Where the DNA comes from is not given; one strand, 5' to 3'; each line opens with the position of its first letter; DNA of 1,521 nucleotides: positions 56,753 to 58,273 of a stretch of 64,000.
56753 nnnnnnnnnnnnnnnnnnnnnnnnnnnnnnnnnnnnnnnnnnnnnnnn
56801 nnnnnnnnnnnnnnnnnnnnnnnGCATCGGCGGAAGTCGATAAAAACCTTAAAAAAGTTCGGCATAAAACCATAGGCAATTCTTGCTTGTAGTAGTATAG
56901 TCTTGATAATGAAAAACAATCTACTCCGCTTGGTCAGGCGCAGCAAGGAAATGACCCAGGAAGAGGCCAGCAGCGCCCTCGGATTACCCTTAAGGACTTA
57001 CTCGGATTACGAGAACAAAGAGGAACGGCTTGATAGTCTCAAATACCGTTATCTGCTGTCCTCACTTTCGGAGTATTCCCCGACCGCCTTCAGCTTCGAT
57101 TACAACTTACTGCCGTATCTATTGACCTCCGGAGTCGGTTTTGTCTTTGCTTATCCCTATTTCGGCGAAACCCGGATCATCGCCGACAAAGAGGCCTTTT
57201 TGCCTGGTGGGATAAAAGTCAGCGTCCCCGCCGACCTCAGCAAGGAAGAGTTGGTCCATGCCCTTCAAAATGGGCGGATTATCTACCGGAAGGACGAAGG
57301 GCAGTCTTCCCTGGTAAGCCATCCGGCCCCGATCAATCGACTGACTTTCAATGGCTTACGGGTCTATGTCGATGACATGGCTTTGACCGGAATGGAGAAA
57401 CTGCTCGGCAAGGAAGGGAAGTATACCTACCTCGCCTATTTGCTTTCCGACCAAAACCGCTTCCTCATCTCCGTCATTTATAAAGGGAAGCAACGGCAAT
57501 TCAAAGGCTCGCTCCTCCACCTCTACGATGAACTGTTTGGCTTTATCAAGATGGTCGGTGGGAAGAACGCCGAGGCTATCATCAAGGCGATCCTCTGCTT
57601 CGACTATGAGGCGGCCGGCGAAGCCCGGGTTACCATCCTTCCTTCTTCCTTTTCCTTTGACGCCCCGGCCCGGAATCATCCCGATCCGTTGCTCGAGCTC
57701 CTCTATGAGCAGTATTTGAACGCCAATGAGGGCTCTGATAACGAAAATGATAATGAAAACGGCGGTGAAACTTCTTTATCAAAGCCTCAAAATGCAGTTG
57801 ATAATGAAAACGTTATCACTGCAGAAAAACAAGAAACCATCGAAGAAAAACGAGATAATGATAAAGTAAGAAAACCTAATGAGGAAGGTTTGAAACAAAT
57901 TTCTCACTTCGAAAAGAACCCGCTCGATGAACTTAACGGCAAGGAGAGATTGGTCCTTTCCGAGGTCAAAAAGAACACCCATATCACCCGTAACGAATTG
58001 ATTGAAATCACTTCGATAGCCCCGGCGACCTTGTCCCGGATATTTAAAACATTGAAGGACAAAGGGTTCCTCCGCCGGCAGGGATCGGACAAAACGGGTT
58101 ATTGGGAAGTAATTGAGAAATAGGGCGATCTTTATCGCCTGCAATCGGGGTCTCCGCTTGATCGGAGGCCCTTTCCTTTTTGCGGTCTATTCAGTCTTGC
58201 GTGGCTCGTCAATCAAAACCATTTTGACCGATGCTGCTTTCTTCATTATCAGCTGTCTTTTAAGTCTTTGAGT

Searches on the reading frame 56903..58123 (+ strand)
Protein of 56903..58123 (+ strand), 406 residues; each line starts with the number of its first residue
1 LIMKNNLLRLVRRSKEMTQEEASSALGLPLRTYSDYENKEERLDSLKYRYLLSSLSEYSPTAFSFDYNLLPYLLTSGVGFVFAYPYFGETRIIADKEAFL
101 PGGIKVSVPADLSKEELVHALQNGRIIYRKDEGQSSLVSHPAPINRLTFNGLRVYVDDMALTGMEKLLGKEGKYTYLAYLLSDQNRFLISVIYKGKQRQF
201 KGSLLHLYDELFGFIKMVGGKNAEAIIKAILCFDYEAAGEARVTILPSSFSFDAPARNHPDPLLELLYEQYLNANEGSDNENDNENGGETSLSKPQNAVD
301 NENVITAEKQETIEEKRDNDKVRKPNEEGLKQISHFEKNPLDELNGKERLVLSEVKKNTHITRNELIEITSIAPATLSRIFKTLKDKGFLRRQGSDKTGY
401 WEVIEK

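Call 19: search_protein_families(library=pfam, proteins=[window:56903-58123:+], max_evalue=0.001)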
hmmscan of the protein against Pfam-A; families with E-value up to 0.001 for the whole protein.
window:56903-58123:+ (406 aa): 5 families
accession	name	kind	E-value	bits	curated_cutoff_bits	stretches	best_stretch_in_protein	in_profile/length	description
PF13412.12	HTH_24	-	2.3e-07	30.7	21.9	1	344-391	1-48/48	Winged helix-turn-helix DNA-binding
PF12802.13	MarR_2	-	2e-06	28.3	27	1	344-397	3-57/61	MarR family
PF20432.4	Xre-like-HTH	-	9.6e-06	26.2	25.8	0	17-44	24-51/63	Antitoxin Xre-like helix-turn-helix domain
PF01381.28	HTH_3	-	1.3e-05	25.6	23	1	8-40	1-33/55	Helix-turn-helix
PF01047.28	MarR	-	0.00074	19.8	24.6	0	350-395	7-52/59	MarR family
